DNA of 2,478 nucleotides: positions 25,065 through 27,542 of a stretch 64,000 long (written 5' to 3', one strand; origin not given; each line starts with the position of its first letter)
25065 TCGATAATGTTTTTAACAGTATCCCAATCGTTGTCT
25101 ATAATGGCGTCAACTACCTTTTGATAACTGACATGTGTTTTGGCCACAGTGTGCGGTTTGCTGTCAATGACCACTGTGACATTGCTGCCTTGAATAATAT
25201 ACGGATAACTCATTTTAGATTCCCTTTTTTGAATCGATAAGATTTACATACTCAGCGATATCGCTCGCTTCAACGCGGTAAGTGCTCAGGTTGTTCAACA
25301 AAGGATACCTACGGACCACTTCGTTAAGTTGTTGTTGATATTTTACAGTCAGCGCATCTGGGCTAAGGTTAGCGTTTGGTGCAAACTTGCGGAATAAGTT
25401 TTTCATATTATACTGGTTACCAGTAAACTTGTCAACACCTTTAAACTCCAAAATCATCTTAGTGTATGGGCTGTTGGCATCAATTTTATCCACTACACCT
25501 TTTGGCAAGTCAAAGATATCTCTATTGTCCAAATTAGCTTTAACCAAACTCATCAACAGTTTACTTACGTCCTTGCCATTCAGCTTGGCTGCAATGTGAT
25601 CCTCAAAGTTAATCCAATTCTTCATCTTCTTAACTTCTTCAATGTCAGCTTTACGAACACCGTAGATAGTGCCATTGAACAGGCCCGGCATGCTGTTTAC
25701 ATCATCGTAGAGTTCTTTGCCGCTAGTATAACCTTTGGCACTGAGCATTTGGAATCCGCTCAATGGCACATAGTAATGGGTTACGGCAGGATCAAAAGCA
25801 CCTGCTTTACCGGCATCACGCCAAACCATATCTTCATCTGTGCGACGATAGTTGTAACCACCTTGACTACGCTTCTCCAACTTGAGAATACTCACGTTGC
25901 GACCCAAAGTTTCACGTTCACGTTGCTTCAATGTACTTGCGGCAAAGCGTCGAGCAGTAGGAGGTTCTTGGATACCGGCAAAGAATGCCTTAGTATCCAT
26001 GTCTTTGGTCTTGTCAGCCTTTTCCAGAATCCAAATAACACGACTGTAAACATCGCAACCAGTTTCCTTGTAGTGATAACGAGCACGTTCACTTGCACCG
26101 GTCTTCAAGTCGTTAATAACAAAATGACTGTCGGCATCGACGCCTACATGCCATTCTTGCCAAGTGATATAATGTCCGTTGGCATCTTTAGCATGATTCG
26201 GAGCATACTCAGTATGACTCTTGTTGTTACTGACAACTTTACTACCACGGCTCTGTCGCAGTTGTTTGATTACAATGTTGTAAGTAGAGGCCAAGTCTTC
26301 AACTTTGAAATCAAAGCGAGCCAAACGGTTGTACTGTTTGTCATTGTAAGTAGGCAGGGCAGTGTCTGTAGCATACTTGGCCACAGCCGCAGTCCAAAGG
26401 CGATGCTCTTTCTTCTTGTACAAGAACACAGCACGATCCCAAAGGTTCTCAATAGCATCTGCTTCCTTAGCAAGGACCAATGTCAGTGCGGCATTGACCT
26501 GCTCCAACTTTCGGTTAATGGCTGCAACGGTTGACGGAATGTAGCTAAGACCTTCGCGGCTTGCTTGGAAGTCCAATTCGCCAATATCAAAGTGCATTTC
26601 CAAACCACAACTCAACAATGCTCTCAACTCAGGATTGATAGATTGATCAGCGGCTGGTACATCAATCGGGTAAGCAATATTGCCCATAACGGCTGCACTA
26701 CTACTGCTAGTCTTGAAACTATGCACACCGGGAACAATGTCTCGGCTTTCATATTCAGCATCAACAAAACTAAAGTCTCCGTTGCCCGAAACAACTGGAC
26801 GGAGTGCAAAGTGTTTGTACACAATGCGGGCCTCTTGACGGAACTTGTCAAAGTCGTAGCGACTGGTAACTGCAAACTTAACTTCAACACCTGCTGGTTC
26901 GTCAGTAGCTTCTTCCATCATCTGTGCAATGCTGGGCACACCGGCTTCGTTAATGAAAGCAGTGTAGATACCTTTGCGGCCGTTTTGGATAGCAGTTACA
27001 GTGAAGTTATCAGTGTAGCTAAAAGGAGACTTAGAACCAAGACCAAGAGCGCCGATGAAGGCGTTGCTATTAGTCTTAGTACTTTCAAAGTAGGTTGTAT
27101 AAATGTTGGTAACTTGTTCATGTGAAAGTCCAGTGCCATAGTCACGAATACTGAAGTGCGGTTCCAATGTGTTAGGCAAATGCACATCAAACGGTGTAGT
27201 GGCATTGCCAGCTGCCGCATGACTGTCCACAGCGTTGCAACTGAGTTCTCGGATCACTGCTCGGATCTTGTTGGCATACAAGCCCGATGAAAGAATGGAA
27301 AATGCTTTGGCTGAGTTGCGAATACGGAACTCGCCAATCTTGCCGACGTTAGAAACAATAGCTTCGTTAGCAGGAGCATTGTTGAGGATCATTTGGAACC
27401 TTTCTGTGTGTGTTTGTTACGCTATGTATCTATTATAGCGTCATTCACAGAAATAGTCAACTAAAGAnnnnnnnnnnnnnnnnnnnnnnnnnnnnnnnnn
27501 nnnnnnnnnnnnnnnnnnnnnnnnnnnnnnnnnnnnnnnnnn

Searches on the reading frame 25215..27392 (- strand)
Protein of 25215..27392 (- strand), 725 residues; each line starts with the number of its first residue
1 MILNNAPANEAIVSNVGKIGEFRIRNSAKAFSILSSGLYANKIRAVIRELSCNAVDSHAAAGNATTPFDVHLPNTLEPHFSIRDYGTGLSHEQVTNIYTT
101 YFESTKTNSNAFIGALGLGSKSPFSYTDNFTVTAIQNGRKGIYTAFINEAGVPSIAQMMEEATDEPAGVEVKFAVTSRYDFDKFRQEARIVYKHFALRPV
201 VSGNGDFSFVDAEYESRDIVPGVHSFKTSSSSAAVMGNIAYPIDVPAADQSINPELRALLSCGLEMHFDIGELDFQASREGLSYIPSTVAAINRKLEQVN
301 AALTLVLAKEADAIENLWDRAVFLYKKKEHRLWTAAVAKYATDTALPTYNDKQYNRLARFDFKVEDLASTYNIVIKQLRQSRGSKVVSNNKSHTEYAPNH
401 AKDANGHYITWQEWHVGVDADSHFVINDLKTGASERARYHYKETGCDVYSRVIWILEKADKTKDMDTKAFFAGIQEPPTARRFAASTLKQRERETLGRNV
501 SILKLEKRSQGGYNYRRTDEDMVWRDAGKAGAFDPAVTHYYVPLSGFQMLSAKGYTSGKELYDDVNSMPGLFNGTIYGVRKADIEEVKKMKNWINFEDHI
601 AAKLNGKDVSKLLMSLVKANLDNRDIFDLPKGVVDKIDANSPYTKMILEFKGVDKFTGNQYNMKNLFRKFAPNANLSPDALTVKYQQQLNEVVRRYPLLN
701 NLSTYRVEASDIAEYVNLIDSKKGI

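Call 10: search_protein_families(library=phrogs, proteins=[window:25215-27392:-])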
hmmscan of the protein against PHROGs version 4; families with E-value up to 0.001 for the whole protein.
window:25215-27392:- (725 aa): 7 families
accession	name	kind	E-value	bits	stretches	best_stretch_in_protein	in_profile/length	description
phrog_612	-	lysis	2.9e-129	434.4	1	1-722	1-722/725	RIIA lysis inhibitor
phrog_609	-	lysis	2.4e-66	225.4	1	19-305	21-304/1055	RIIB lysis inhibitor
phrog_30832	-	lysis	1.2e-64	220.2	1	15-337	15-346/735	RIIA lysis inhibitor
phrog_3661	-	lysis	6.8e-59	201.2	3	97-338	175-426/917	RIIA lysis inhibitor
phrog_2979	-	lysis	1.2e-52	180.7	1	18-395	19-402/846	RIIA lysis inhibitor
phrog_24904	-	lysis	1.6e-32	114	1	22-300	22-291/695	RIIA lysis inhibitor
phrog_38678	-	lysis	8.1e-23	81.6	1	32-178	39-188/805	RIIA lysis inhibitor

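Call 11: search_dna_similar(query=window:25215-27392:-, collection=phages, mode=protein, max_rows=15)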
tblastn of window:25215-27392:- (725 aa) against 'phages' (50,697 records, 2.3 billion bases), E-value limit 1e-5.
Records with a match: 2925; places in all: 2935; records where one place covers at least 80% of the query: 0.
Best place of each record, by identity: <60% 2925.
By first word of the organism name: Escherichia 932; Klebsiella 377; Salmonella 288; Vibrio 178; Shigella 118; Pseudomonas 118; Streptomyces 93; Aeromonas 81; Acinetobacter 73; Erwinia 64; and 74 more.
By host as written in the record: - 378; Escherichia coli 367; Klebsiella pneumoniae 130; Escherichia coli O157:H7 54; Pseudomonas aeruginosa 42; Escherichia coli K-12 MG1655 41; Salmonella enterica 38; Streptomyces griseus ATCC 10137 32; and 690 more.
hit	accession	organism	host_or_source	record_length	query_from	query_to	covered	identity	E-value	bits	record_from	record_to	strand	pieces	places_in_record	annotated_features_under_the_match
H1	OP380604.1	Aeromonas phage avDM12-TAAL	Aeromonas hydrophila BIOTECH 10089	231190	22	435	57%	35.5%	1e-53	207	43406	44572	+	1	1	hypothetical protein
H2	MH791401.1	Aeromonas phage AsFcp_2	Aeromonas salmonicida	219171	12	435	58%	34.5%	5e-53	205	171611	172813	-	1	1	similar to rIIA protector from prophage-induced early lysis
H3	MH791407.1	Aeromonas phage AsFcp_4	Aeromonas salmonicida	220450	12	435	58%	34.5%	5e-53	205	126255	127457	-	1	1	similar to rIIA protector from prophage-induced early lysis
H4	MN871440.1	Aeromonas phage AsFcp_1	Aeromonas salmonicida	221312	12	435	58%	34.5%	5e-53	205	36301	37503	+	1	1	record has no annotation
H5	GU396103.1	Aeromonas phage PX29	Aeromonas salmonicida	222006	12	435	58%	34.5%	5e-53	205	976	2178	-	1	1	rIIA: rIIA protector from prophage-induced early lysis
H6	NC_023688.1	Aeromonas phage PX29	Aeromonas salmonicida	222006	12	435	58%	34.5%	5e-53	205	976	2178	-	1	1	rIIA: RIIA lysis inhibitor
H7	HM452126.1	Aeromonas phage phiAS5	Aeromonas salmonicida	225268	22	435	57%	35.3%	1e-56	215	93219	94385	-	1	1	membrane integrity protector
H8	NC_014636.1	Aeromonas phage phiAS5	Aeromonas salmonicida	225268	22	435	57%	35.3%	1e-56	215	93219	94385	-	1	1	RIIA lysis inhibitor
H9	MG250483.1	Aeromonas phage Ah1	Aeromonas hydrophila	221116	22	435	57%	35.3%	5e-53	204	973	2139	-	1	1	rIIA: membrane integrity protector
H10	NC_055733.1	Aeromonas phage Ah1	Aeromonas hydrophila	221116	22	435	57%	35.3%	5e-53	204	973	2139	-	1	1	rIIA: RIIA lysis inhibitor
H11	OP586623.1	Erwinia phage IT22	Erwinia amylovora PGL Z1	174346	2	384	53%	37.6%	2e-58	221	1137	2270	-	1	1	rIIA: protein rIIA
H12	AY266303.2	Aeromonas phage Aeh1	Aeromonas hydrophila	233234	22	435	57%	34.7%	3e-52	202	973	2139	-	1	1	rIIA: membrane integrity protector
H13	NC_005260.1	Aeromonas phage Aeh1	Aeromonas hydrophila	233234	22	435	57%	34.7%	3e-52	202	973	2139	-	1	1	rIIA: RIIA lysis inhibitor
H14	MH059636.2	Erwinia phage Cronus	Erwinia amylovora DSM17948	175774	2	384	53%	37.3%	4e-58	220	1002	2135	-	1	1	rIIA lysis inhibitor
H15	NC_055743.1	Erwinia phage Cronus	Erwinia amylovora DSM17948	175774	2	384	53%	37.3%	4e-58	220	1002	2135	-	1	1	RIIA lysis inhibitor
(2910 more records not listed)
